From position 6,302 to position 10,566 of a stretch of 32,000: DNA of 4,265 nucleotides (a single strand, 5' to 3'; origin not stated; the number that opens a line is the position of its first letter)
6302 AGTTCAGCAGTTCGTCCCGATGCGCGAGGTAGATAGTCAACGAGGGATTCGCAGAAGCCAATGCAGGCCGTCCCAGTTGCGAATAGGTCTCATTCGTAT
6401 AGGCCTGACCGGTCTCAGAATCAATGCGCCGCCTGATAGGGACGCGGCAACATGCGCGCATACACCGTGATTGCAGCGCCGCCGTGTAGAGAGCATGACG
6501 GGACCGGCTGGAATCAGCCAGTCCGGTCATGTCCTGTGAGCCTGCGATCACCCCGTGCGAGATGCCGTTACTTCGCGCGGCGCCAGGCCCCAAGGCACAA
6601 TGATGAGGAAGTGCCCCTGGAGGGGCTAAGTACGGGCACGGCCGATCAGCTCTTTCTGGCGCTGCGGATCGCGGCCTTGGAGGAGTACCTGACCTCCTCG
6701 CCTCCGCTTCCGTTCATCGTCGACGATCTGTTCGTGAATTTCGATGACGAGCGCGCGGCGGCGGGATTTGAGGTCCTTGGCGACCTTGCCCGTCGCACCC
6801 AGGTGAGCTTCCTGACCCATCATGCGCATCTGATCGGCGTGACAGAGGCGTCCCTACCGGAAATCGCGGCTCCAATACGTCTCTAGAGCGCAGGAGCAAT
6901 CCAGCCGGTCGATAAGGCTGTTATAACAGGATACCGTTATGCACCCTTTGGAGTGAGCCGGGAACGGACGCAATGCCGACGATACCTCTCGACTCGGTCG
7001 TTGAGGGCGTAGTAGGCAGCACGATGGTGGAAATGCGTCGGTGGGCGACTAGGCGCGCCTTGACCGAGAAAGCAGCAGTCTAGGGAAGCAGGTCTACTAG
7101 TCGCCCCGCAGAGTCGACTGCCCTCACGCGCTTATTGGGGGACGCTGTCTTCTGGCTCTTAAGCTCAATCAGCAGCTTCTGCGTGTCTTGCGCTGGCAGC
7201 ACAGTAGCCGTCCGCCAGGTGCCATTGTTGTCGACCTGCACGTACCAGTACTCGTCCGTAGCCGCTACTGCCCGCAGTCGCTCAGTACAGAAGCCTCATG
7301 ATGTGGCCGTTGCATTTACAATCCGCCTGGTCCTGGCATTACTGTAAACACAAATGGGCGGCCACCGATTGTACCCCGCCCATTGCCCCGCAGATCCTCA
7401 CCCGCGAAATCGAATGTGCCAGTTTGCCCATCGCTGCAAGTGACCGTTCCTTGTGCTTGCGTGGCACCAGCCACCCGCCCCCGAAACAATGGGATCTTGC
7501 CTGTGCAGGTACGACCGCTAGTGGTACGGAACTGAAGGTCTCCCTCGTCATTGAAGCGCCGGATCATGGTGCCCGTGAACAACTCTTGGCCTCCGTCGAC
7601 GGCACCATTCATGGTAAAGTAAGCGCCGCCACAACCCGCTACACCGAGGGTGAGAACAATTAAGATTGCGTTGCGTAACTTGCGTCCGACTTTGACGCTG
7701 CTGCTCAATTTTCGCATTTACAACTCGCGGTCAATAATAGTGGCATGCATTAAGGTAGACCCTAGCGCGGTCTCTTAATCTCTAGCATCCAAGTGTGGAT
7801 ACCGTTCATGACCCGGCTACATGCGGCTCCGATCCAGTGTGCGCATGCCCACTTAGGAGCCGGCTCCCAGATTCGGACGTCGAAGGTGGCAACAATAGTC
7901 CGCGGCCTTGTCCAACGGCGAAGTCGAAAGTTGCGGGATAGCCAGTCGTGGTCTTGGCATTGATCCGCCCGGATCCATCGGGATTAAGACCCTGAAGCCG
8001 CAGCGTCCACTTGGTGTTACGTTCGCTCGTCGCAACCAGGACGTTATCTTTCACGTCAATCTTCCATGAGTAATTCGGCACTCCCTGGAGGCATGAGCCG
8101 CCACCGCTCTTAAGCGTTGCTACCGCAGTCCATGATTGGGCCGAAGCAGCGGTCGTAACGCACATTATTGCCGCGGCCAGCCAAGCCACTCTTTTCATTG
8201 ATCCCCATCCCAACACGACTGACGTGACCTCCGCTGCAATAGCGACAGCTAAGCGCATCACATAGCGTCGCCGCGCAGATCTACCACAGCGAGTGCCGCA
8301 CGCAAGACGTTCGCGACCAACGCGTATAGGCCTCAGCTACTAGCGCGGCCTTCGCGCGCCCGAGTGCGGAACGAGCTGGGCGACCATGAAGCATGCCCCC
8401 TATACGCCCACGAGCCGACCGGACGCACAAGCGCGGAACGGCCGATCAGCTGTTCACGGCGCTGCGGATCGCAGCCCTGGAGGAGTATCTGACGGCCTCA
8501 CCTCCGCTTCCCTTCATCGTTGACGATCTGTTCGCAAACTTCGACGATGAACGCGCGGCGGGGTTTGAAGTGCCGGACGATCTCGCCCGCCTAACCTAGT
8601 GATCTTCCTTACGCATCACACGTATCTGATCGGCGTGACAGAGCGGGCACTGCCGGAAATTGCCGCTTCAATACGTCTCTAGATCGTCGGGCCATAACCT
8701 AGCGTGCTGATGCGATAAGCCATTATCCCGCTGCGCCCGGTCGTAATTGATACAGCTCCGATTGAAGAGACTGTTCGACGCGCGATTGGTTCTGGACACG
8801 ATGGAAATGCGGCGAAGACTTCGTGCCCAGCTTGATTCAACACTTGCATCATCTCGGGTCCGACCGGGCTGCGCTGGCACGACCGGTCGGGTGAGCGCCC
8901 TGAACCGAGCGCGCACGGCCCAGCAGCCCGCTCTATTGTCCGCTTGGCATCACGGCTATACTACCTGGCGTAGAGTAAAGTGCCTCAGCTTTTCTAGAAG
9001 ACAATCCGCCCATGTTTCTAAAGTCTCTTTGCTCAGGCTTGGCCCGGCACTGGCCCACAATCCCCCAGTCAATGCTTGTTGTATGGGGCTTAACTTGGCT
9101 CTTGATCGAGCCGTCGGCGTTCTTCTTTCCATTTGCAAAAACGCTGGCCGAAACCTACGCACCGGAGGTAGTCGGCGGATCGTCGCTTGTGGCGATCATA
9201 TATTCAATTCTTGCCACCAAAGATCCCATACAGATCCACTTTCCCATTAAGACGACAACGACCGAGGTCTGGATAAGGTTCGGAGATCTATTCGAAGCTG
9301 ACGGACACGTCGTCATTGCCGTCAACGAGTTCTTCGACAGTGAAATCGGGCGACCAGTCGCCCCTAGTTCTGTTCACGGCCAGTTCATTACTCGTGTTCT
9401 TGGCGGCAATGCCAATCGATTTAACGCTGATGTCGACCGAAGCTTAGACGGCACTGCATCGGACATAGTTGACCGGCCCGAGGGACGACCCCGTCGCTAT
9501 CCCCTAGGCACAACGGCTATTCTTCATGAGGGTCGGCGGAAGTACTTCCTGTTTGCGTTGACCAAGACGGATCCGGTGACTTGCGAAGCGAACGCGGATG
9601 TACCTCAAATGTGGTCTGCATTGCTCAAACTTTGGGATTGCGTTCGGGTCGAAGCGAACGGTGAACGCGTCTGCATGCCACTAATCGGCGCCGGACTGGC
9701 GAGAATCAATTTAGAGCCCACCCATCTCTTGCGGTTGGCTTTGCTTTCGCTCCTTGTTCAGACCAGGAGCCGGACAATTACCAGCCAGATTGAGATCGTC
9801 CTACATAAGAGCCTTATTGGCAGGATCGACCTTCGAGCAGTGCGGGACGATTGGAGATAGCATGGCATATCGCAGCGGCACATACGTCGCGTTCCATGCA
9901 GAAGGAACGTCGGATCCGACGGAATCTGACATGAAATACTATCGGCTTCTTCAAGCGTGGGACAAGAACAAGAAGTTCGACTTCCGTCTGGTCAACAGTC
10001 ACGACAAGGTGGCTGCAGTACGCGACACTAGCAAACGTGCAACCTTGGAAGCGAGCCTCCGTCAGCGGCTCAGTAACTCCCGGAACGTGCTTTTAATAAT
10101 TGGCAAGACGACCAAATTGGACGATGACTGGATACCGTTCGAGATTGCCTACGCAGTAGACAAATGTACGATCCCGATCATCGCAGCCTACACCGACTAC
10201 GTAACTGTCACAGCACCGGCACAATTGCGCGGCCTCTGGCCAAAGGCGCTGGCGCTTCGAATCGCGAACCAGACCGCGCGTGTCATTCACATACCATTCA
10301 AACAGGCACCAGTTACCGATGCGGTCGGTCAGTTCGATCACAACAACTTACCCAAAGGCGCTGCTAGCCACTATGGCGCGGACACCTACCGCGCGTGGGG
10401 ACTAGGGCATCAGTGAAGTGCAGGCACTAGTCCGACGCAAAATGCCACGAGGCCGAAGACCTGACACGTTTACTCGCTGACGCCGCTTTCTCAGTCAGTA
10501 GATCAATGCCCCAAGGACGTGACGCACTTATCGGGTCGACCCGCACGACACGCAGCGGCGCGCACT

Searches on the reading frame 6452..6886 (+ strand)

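Call 10: search_protein_families(library=padloc, proteins=[window:6452-6886:+], max_evalue=0.1)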
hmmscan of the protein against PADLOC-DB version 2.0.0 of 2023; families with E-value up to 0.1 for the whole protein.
window:6452-6886:+ (144 aa): 1 family
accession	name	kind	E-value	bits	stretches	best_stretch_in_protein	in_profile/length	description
PDLC04135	mad3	-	0.0091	13.6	1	51-127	256-326/374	mads_3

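Call 11: search_protein_families(library=pfam, proteins=[window:6452-6886:+], max_evalue=0.1)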
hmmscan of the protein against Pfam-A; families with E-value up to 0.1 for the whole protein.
window:6452-6886:+ (144 aa): 1 family
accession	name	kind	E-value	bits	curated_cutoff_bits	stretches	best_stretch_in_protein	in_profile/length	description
PF13558.12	SbcC_Walker_B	-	0.015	15.9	27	1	34-109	6-88/90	SbcC/RAD50-like, Walker B motif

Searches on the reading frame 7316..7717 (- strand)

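Call 10: search_protein_families(library=padloc, proteins=[window:7316-7717:-], max_evalue=0.1)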
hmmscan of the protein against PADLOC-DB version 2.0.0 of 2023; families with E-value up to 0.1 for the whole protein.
window:7316-7717:- (133 aa): 1 family
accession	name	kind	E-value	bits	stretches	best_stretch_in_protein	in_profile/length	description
PDLC02391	pAgo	-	0.076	9.2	1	22-67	491-538/742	-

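Call 11: search_protein_families(library=pfam, proteins=[window:7316-7717:-], max_evalue=0.1)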
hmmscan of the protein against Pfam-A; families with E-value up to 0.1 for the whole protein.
window:7316-7717:- (133 aa): 0 families

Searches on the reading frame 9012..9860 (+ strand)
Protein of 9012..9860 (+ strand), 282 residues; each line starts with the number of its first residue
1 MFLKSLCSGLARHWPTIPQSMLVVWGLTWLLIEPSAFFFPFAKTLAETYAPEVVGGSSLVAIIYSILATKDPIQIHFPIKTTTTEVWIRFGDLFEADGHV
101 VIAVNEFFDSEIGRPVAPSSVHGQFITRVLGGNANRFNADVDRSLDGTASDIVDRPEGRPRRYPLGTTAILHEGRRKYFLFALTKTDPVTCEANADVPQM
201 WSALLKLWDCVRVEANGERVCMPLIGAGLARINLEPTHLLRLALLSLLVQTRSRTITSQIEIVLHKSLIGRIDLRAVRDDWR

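Call 10: search_protein_families(library=padloc, proteins=[window:9012-9860:+], max_evalue=0.1)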
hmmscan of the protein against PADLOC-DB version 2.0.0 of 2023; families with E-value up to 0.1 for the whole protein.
window:9012-9860:+ (282 aa): 7 families
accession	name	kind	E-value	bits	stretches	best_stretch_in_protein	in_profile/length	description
PDLC00410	ThsA1|ThsA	-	4.1e-81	270.3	1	2-282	3-279/281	Macro domain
PDLC00439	ThsA2|ThsA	-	1e-48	164.2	1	11-275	10-270/282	Macro domain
PDLC00415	ThsA1|ThsA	-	9.8e-48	160.9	1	54-274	49-268/281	Macro domain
PDLC00413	ThsA1|ThsA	-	8.6e-37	125.3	1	58-278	49-272/278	Macro domain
PDLC00414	ThsA1|ThsA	-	1.6e-29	101.1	1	20-267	26-270/292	Macro domain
PDLC00408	ThsA1|ThsA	-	1e-14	52.6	1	85-266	84-287/297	Macro domain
PDLC00411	ThsA1|ThsA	-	1.4e-06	26.3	1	71-251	70-242/275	Macro domain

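Call 11: search_protein_families(library=pfam, proteins=[window:9012-9860:+], max_evalue=0.1)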
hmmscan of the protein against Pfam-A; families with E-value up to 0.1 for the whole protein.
window:9012-9860:+ (282 aa): 1 family
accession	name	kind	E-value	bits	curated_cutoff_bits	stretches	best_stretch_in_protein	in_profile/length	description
PF20016.6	ThsA_Macro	-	5.6e-49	166.8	25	1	87-265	2-183/183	Thoeris protein ThsA, Macro domain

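Call 12: search_protein_families(library=ncbifam, proteins=[window:9012-9860:+], max_evalue=0.1)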
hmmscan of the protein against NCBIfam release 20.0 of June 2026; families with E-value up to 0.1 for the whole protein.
window:9012-9860:+ (282 aa): 0 families

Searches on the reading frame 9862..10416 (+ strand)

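Call 10: search_protein_families(library=padloc, proteins=[window:9862-10416:+], max_evalue=0.1)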
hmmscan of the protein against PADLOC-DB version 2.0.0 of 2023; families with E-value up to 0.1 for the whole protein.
window:9862-10416:+ (184 aa): 8 families
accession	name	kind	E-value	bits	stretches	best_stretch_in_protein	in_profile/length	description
PDLC00421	ThsB1|ThsB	-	8.6e-65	215.8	1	1-169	1-173/180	TIR-like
PDLC00429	ThsB1|ThsB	-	1.9e-29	100.9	1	1-162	1-143/167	TIR-like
PDLC00440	ThsB2|ThsB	-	2.2e-21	74.7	1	1-177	1-165/169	TIR-like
PDLC00427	ThsB1|ThsB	-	2.5e-10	38.5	1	1-85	1-77/170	TIR-like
PDLC01652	WYL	-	0.003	15.9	1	59-123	99-151/162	"CAS-I,CAS-II,CAS-III,CAS-IV,CAS-V,CAS-VI; associated_signaling"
PDLC04688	PDC-M50B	-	0.0071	14.6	1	53-101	45-91/162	-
PDLC00428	ThsB1|ThsB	-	0.014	13.7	1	58-102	56-104/219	TIR-like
PDLC00418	ThsB1|ThsB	-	0.022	12.6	1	57-111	48-100/155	TIR-like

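Call 11: search_protein_families(library=pfam, proteins=[window:9862-10416:+], max_evalue=0.1)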
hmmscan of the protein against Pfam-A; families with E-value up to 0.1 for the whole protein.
window:9862-10416:+ (184 aa): 2 families
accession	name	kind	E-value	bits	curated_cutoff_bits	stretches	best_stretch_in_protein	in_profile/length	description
PF08937.16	ThsB_TIR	-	1.7e-14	54.5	21.2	1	8-113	1-97/100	Thoeris protein ThsB, TIR-like domain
PF25583.1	WCX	-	0.0066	17.2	23.9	1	74-123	21-65/76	WCX domain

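Call 12: search_protein_families(library=ncbifam, proteins=[window:9862-10416:+], max_evalue=0.1)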
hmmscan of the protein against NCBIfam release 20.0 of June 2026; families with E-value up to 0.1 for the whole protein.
window:9862-10416:+ (184 aa): 0 families
